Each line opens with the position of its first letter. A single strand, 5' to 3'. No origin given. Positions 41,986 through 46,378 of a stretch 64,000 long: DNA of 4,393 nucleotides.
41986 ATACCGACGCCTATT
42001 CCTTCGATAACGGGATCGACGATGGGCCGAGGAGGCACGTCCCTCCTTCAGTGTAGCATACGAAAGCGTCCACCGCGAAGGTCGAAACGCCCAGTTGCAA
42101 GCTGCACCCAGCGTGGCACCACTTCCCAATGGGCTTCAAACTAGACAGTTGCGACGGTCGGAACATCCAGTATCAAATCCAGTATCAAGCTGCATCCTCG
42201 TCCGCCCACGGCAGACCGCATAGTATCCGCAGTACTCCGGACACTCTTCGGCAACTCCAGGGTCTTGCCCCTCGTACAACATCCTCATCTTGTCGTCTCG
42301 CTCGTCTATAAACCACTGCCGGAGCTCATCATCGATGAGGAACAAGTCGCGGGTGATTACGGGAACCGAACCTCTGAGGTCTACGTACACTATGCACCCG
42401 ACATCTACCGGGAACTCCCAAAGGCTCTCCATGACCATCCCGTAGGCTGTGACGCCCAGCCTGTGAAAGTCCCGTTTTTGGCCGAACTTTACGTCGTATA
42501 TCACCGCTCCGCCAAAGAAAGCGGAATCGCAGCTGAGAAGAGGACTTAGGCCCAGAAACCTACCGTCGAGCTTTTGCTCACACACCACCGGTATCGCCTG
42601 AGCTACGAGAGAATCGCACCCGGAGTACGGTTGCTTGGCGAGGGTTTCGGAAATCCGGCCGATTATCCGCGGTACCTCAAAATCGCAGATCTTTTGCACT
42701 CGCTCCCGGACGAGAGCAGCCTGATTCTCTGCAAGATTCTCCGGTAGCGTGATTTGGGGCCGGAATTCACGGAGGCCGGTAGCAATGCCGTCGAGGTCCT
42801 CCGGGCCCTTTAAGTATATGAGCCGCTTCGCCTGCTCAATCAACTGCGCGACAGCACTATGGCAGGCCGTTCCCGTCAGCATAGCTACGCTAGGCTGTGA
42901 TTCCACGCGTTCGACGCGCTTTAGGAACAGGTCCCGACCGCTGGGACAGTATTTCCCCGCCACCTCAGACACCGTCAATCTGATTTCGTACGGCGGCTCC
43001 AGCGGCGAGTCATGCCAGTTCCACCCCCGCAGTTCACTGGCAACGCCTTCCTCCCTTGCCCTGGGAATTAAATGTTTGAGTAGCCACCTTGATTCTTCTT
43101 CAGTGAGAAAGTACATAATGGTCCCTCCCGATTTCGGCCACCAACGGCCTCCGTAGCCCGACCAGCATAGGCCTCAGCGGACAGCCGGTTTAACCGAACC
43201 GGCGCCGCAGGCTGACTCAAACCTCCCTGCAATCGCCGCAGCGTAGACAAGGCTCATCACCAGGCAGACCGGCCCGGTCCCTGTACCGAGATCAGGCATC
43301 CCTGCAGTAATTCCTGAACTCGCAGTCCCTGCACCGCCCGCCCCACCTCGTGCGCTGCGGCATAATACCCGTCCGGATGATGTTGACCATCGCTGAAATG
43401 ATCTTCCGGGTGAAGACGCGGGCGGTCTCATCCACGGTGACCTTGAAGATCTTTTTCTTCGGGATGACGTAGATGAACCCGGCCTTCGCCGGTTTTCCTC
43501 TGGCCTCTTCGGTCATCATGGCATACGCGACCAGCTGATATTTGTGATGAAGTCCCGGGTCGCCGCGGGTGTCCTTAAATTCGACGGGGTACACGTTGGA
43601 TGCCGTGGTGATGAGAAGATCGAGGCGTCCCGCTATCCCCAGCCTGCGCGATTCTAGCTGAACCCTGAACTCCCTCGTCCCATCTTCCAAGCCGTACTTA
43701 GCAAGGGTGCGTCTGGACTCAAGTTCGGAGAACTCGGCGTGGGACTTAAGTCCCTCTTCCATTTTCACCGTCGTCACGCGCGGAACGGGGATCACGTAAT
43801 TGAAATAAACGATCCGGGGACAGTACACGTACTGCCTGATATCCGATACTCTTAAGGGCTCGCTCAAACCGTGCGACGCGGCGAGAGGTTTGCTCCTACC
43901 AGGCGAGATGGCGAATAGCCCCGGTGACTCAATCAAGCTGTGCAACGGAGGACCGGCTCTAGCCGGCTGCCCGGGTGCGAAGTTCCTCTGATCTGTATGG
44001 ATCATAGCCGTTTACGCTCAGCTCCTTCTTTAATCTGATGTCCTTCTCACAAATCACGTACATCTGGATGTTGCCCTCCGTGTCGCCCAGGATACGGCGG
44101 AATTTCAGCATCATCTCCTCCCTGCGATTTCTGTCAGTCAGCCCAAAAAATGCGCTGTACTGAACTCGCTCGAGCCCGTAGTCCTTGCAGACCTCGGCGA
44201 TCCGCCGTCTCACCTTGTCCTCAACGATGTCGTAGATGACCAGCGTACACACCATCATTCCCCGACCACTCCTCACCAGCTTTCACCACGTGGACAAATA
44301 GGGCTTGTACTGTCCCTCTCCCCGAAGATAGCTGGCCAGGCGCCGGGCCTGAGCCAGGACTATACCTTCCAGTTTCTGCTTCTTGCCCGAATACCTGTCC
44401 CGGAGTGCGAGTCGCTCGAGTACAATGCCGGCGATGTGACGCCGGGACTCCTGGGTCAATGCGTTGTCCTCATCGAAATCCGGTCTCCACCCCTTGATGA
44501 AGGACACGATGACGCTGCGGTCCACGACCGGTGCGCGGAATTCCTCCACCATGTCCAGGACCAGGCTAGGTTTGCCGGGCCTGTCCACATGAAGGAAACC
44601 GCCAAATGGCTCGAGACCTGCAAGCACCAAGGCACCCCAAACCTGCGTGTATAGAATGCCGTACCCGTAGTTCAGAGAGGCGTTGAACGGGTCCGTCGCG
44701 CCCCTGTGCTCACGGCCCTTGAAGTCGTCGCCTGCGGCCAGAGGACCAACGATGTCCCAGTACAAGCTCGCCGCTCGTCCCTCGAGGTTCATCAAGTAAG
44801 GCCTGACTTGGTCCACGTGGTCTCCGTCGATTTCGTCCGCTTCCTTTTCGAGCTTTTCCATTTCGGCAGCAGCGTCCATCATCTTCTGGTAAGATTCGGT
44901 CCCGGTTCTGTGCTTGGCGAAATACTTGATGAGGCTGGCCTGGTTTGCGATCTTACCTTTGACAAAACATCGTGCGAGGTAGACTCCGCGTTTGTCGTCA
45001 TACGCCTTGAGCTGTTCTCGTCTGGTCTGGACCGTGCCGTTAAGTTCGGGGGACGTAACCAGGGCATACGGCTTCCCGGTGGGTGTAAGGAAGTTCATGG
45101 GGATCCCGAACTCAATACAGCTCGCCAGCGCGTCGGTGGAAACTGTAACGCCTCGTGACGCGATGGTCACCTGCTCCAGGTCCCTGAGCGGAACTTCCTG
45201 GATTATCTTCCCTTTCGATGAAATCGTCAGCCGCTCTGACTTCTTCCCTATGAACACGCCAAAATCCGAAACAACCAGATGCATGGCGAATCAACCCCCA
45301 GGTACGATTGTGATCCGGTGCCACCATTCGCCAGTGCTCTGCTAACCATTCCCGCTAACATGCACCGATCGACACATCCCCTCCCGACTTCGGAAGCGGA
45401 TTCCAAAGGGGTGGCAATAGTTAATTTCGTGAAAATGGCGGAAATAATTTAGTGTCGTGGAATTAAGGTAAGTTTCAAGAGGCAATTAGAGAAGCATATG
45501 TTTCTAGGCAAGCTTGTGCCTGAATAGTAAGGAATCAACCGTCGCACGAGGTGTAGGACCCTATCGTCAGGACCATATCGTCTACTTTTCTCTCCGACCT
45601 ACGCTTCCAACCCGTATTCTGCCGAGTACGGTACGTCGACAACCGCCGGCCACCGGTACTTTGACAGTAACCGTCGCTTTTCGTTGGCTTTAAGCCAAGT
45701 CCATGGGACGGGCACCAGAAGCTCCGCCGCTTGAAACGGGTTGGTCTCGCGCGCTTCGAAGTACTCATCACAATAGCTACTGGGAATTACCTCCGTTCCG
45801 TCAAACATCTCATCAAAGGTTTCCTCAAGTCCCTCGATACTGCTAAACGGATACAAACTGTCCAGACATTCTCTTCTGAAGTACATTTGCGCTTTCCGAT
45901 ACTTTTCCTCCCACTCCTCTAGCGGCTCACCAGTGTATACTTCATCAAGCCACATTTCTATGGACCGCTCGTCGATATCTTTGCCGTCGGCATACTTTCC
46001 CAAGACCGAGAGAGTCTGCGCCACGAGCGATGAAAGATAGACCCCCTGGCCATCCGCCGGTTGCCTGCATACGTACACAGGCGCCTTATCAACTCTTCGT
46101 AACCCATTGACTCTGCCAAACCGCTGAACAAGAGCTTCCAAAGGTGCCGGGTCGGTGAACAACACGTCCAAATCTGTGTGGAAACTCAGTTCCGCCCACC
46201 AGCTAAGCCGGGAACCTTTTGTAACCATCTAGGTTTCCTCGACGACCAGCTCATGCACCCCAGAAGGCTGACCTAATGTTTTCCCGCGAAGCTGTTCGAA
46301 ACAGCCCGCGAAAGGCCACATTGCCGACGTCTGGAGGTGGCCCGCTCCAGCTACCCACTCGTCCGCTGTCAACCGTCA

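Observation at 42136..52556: Type I module with unusual architecture: Cas3 with C-terminal HD, Csa2-like Cas7, separate Cas4 plus a Csa1-like nuclease, no Cas11 and no Cas6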

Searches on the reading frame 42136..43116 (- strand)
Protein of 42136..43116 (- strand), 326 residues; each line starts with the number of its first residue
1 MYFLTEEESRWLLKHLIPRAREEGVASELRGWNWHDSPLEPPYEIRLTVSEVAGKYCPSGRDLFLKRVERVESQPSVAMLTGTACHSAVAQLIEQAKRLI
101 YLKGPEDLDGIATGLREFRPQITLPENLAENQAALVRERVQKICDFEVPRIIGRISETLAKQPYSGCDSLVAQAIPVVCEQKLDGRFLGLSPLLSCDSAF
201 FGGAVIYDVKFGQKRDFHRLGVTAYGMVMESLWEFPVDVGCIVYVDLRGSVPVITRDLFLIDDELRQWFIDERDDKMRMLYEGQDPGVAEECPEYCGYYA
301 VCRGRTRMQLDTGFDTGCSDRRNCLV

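Call 4: search_protein_families(library=ncbifam, proteins=[window:42136-43116:-], max_evalue=0.01)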
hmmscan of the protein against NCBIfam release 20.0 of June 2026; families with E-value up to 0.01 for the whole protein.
window:42136-43116:- (326 aa): 2 families
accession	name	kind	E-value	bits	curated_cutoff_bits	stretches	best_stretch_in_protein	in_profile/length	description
TIGR01896.1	cas_AF1879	equivalog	1.3e-60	205.4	103.35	1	19-303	7-273/273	type I-A CRISPR-associated protein Cas4/Csa1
TIGR00372.1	cas4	equivalog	0.00097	19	65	0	204-251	82-131/180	CRISPR-associated protein Cas4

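Call 5: search_protein_families(library=pfam, proteins=[window:42136-43116:-], max_evalue=0.01)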
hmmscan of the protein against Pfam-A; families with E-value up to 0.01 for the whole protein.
window:42136-43116:- (326 aa): 2 families
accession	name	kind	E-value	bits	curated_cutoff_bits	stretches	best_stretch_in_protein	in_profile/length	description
PF06023.18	Csa1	-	3.6e-73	246.9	27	1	6-304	5-291/292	CRISPR-associated exonuclease Csa1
PF12705.13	PDDEXK_1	-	0.0012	19.3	22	0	203-303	137-247/247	PD-(D/E)XK nuclease superfamily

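Call 10: search_protein_families(library=padloc, proteins=[window:42136-43116:-], max_evalue=0.01)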
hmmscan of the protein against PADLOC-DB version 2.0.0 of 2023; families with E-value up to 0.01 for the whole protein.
window:42136-43116:- (326 aa): 6 families
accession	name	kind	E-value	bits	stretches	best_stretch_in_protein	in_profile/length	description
PDLC01615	Cas4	-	1.9e-67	225.9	1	20-303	11-265/266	"CAS-I,CAS-II,CAS-III,CAS-IV,CAS-V,CAS-VI; acquisition_associated"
PDLC01272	Cas4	-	5.2e-67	224.3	1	16-302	4-261/262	"CAS-I,CAS-II,CAS-III,CAS-IV,CAS-V,CAS-VI; acquisition_associated"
PDLC01463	Cas4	-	6.1e-65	217.7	1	6-303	3-267/268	"CAS-I,CAS-II,CAS-III,CAS-IV,CAS-V,CAS-VI; acquisition_associated"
PDLC00942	Cas4a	-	3.5e-61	205.4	1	19-303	7-273/273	"CRISPR-associated protein Cas4/Csa1, subtype I-A/APERN"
PDLC02084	Cas4a1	-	5.9e-50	168.5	1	19-303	14-270/271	-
PDLC00943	Cas4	-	0.00026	19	0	204-251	82-131/180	CRISPR-associated protein Cas4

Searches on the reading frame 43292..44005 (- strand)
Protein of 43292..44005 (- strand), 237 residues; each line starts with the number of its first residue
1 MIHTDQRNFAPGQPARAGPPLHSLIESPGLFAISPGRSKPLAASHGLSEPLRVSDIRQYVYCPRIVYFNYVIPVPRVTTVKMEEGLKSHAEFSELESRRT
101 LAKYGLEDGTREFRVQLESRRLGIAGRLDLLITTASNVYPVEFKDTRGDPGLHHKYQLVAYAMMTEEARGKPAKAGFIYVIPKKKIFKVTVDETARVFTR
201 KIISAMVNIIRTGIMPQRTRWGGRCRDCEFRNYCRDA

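Call 4: search_protein_families(library=ncbifam, proteins=[window:43292-44005:-], max_evalue=0.01)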
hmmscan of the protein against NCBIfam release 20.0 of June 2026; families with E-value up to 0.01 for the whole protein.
window:43292-44005:- (237 aa): 3 families
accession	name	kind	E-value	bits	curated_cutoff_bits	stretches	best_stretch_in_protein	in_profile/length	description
TIGR00372.1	cas4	equivalog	4e-37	127.8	65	1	52-234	2-178/180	CRISPR-associated protein Cas4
NF049935.1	cas4g_cas1g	exception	3.9e-22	78.4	560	1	52-234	3-189/546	CRISPR-associated endonuclease Cas4g/Cas1g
TIGR03491.1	TIGR03491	subfamily_domain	0.0017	17.4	97.45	1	152-236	124-206/462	TM0106 family RecB-like putative nuclease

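Call 5: search_protein_families(library=pfam, proteins=[window:43292-44005:-], max_evalue=0.01)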
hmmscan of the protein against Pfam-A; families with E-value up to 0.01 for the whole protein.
window:43292-44005:- (237 aa): 2 families
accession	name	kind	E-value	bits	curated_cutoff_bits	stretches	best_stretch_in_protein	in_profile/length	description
PF01930.23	Cas_Cas4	-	6.1e-16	59.3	22.7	1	53-234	2-158/160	Domain of unknown function DUF83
PF12705.13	PDDEXK_1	-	1.1e-10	42.4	22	1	109-235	109-247/247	PD-(D/E)XK nuclease superfamily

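Call 10: search_protein_families(library=padloc, proteins=[window:43292-44005:-], max_evalue=0.01)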
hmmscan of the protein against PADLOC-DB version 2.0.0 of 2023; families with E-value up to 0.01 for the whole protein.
window:43292-44005:- (237 aa): 17 families
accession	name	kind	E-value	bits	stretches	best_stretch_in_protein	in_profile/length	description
PDLC02083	Cas4_II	-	4e-45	152.5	1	51-236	2-185/186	-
PDLC00943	Cas4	-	1.1e-37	127.8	1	52-234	2-178/180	CRISPR-associated protein Cas4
PDLC01250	Cas4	-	1.7e-36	124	1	52-234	2-167/168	"CAS-I,CAS-II,CAS-III,CAS-IV,CAS-V,CAS-VI; acquisition_associated"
PDLC00944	Cas4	-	4.2e-29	100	1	52-234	2-176/177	Cas4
PDLC01447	Cas4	-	2e-26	91.4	1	51-235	5-158/161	"CAS-I,CAS-II,CAS-III,CAS-IV,CAS-V,CAS-VI; acquisition_associated"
PDLC02034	Cas4d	-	3.9e-25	86.6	1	50-234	5-180/192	-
PDLC02087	Cas4b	-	7.4e-23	79.6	1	51-234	3-188/189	-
PDLC01773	Cas4c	-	9.9e-23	78.7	1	48-235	17-194/229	-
PDLC01611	Cas4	-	7.4e-19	66.6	1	53-234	2-156/158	"CAS-I,CAS-II,CAS-III,CAS-IV,CAS-V,CAS-VI; acquisition_associated"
PDLC01747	Cas1g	-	1.9e-18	64.4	1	54-234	4-176/523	-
PDLC02035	Cas4d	-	3.5e-17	60.5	1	51-234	6-174/196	-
PDLC02067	Cas1b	-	1.2e-11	42.2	1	56-234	3-174/533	-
PDLC02085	Cas4a2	-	9.6e-10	37.1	1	53-235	4-162/166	-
PDLC01774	Cas4c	-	8e-09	33.6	1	112-234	63-190/213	-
PDLC01775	Cas4c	-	1.5e-06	26.5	1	138-234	12-108/131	-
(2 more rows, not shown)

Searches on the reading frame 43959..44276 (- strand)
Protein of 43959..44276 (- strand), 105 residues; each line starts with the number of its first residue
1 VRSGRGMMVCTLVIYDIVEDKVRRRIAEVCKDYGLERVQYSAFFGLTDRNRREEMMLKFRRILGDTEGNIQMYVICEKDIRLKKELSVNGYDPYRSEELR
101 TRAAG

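Call 4: search_protein_families(library=ncbifam, proteins=[window:43959-44276:-], max_evalue=0.01)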
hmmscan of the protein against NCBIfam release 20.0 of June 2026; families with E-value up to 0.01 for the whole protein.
window:43959-44276:- (105 aa): 1 family
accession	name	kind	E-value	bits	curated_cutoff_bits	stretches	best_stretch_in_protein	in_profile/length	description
TIGR01573.1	cas2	equivalog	1.1e-13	51.3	24.5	1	11-81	3-76/96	CRISPR-associated endonuclease Cas2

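Call 5: search_protein_families(library=pfam, proteins=[window:43959-44276:-], max_evalue=0.01)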
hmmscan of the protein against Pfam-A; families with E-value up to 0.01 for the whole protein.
window:43959-44276:- (105 aa): 1 family
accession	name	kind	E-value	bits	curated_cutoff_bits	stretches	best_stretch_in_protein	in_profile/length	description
PF09827.14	CRISPR_Cas2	-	9.8e-17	61.4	23.8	1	11-79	3-70/74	CRISPR associated protein Cas2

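Call 10: search_protein_families(library=padloc, proteins=[window:43959-44276:-], max_evalue=0.01)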
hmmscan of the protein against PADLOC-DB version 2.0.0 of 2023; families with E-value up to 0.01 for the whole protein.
window:43959-44276:- (105 aa): 19 families
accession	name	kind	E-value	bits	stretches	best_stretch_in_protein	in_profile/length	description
PDLC02077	Cas2b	-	2.7e-23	80.2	1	11-86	3-78/96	-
PDLC01649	Cas2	-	4.5e-17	60.1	1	11-79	3-69/70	"CAS-I,CAS-II,CAS-III,CAS-IV,CAS-V,CAS-VI; acquisition_2"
PDLC01338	Cas2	-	9.2e-17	59.4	1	12-83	2-69/76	"CAS-I,CAS-II,CAS-III,CAS-IV,CAS-V,CAS-VI; acquisition_2"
PDLC01443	Cas2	-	1.2e-16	59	1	11-89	3-78/86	"CAS-I,CAS-II,CAS-III,CAS-IV,CAS-V,CAS-VI; acquisition_2"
PDLC01251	Cas2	-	1e-14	52.5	1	11-80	3-70/84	"CAS-I,CAS-II,CAS-III,CAS-IV,CAS-V,CAS-VI; acquisition_2"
PDLC00935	Cas2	-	2.9e-14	51.3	1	11-81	3-76/96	CRISPR-associated endonuclease Cas2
PDLC01525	Cas2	-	3.8e-14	51.2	1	11-81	3-72/90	"CAS-I,CAS-II,CAS-III,CAS-IV,CAS-V,CAS-VI; acquisition_2"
PDLC00936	Cas2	-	4.6e-14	50.6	1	12-81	2-73/83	Cas2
PDLC02027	Cas2d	-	3.2e-12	44.8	1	11-78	3-69/89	-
PDLC02075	Cas2a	-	6.8e-12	43.6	1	11-78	3-70/85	-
PDLC01748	Cas2_IIIa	-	2.7e-11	41.9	1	11-77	3-67/88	-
PDLC01756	Cas2g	-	5.7e-10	37.1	1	10-78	5-72/96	-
PDLC02070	Cas2_II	-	1.4e-09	36.3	1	11-67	3-59/89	-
PDLC02078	Cas2b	-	7.1e-09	33.5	1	9-81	3-73/94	-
PDLC02074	Cas2_IIIb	-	2.9e-08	31.7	1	12-78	4-68/86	-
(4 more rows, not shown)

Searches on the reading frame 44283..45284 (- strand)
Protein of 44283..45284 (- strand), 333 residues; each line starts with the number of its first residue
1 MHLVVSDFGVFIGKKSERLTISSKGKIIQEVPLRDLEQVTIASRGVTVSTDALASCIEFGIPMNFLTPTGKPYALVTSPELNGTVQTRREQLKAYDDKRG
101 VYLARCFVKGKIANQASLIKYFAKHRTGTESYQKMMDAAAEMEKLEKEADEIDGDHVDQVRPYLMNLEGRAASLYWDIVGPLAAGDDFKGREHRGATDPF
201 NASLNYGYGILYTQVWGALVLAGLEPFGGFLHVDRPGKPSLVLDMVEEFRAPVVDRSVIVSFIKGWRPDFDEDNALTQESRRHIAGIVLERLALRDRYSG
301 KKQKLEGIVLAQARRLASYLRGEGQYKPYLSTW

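Call 4: search_protein_families(library=ncbifam, proteins=[window:44283-45284:-], max_evalue=0.01)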
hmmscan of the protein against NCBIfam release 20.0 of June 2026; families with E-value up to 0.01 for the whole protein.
window:44283-45284:- (333 aa): 9 families
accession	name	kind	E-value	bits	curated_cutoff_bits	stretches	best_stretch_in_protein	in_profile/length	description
TIGR00287.1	cas1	equivalog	2.1e-73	247.3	71.7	1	3-328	2-327/327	CRISPR-associated endonuclease Cas1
TIGR03640.1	cas1_DVULG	exception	4.6e-50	170.7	385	1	5-330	8-339/340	type I-C CRISPR-associated endonuclease Cas1c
NF049935.1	cas4g_cas1g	exception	3.6e-48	164.3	560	1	2-323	216-536/546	CRISPR-associated endonuclease Cas4g/Cas1g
TIGR04093.1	cas1_CYANO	exception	3.4e-45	154.4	385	1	12-329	12-331/334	type I-D CRISPR-associated endonuclease Cas1d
TIGR03983.1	cas1_MYXAN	equivalog_domain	4.5e-31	108.1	358.05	1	5-277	16-282/347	type I-MYXAN CRISPR-associated endonuclease Cas1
TIGR03639.1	cas1_NMENI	exception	8.1e-23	81.1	120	1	15-296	15-261/278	type II CRISPR-associated endonuclease Cas1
TIGR03641.1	cas1_HMARI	exception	1.1e-21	77.5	304.1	1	18-333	17-324/324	type I-B CRISPR-associated endonuclease Cas1b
TIGR04329.1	cas1_PREFRAN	exception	5.5e-21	75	300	1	46-262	53-250/317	type V CRISPR-associated endonuclease Cas1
TIGR03638.1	cas1_ECOLI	exception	6.6e-05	22.3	215.6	1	195-254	167-224/269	type I-E CRISPR-associated endonuclease Cas1e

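Call 5: search_protein_families(library=pfam, proteins=[window:44283-45284:-], max_evalue=0.01)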
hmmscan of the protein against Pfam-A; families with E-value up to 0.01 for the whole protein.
window:44283-45284:- (333 aa): 1 family
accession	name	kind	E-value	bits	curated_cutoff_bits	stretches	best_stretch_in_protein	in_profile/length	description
PF01867.21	Cas_Cas1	-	1.4e-72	244.6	22.3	1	3-274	1-264/283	CRISPR associated protein Cas1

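Call 10: search_protein_families(library=padloc, proteins=[window:44283-45284:-], max_evalue=0.01)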
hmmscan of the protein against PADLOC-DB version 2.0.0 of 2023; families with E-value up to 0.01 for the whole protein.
window:44283-45284:- (333 aa): 29 families (the best 25 are shown)
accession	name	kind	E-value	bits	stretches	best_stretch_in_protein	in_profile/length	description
PDLC02066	Cas1b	-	6.8e-85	283.2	1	1-322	1-321/322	-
PDLC02062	Cas1_II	-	5.5e-80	267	1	2-333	3-317/317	-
PDLC00927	Cas1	-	5.6e-74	247.3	1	3-328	2-327/327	CRISPR-associated endonuclease Cas1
PDLC01248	Cas1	-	1.4e-72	242.6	1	1-322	1-289/289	"CAS-I,CAS-II,CAS-III,CAS-IV,CAS-V,CAS-VI; acquisition_1"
PDLC01608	Cas1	-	9.5e-70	233.2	1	3-282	1-268/276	"CAS-I,CAS-II,CAS-III,CAS-IV,CAS-V,CAS-VI; acquisition_1"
PDLC00928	Cas1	-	2e-66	222.2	1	3-322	3-315/315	Cas1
PDLC01449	Cas1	-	1.2e-65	219.5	1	2-324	3-284/285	"CAS-I,CAS-II,CAS-III,CAS-IV,CAS-V,CAS-VI; acquisition_1"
PDLC01249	Cas1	-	3.5e-62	208.2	1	3-263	1-237/246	"CAS-I,CAS-II,CAS-III,CAS-IV,CAS-V,CAS-VI; acquisition_1"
PDLC02063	Cas1_IIIb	-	4.3e-61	205.2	1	2-333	312-617/617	-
PDLC02064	Cas1a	-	1.6e-55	186.8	1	3-330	4-275/277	-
PDLC02025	Cas1d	-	1.7e-52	176.9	1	5-329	6-313/316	-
PDLC01743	Cas1c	-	9.8e-51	170.9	1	5-330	10-335/337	-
PDLC00923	Cas1c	-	1.2e-50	170.7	1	5-330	8-339/340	"CRISPR-associated endonuclease Cas1, subtype I-C/DVULG"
PDLC01334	Cas1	-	1.6e-50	170.3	1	5-330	7-336/336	"CAS-I,CAS-II,CAS-III,CAS-IV,CAS-V,CAS-VI; acquisition_1"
PDLC01747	Cas1g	-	1.1e-45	154.2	1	5-323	202-513/523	-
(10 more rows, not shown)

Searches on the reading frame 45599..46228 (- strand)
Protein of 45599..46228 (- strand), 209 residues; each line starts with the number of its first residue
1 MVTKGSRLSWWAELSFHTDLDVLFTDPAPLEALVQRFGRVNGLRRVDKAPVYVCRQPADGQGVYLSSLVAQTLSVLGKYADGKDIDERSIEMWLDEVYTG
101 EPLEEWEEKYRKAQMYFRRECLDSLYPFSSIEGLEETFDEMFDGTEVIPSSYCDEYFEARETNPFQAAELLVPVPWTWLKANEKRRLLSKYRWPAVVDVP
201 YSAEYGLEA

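Call 4: search_protein_families(library=ncbifam, proteins=[window:45599-46228:-], max_evalue=0.01)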
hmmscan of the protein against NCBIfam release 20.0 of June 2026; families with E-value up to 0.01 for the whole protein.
window:45599-46228:- (209 aa): 2 families
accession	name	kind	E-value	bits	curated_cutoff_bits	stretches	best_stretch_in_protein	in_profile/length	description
TIGR02621.3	cas3_GSU0051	exception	2.8e-09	36.4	400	1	19-111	349-434/854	type I-G CRISPR-associated helicase/endonuclease Cas3g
TIGR01587.1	cas3_core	equivalog_domain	2.7e-08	33.3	102.45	1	12-76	288-355/358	CRISPR-associated helicase Cas3'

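Call 5: search_protein_families(library=pfam, proteins=[window:45599-46228:-], max_evalue=0.01)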
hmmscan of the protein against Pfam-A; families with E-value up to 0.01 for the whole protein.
window:45599-46228:- (209 aa): 1 family
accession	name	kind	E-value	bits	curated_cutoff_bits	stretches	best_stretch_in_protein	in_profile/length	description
PF22590.2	Cas3-like_C_2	-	1.5e-06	28.8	27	1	12-41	73-102/106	CRISPR-associated nuclease/helicase Cas3, C-terminal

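Call 10: search_protein_families(library=padloc, proteins=[window:45599-46228:-], max_evalue=0.01)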
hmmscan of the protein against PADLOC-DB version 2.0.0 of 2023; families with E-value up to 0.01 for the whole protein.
window:45599-46228:- (209 aa): 18 families
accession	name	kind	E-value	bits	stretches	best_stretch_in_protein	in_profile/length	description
PDLC01761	Cas3b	-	3.6e-40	136.3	1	13-208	505-695/705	-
PDLC01762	Cas3b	-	7.7e-21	72.3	1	13-208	507-682/692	-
PDLC01757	Cas3b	-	6.6e-14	49.4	1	13-161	463-606/676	-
PDLC02079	Cas3b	-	1.1e-12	45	1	13-207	498-683/691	-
PDLC01767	Cas3e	-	6.9e-11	39.3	1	12-128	488-595/680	-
PDLC01769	Cas3g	-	4.7e-10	36.7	1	18-89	344-416/836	-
PDLC01252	Cas3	-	3.6e-09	34.5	1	12-77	257-322/324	CAS-I; effector_G3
PDLC00938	Cas3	-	7.2e-09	33.3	1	12-76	288-355/358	CRISPR-associated helicase Cas3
PDLC01710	Cas3a1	-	2.3e-07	27.7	1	17-52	518-554/745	Cas3_1_CAS-I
PDLC01760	Cas3b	-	3.3e-07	27.1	1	13-113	526-625/734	-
PDLC01770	Cas3g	-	5.9e-07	26.3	1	19-82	317-380/733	-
PDLC02080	Cas3b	-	1.3e-06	25.2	1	12-91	540-618/709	-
PDLC02081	Cas3b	-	1.5e-06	25.1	1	13-116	485-596/705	-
PDLC01759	Cas3b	-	1.6e-06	25.2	1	19-109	513-598/711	-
PDLC02082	Cas3b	-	4.4e-06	23.4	1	19-89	532-598/734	-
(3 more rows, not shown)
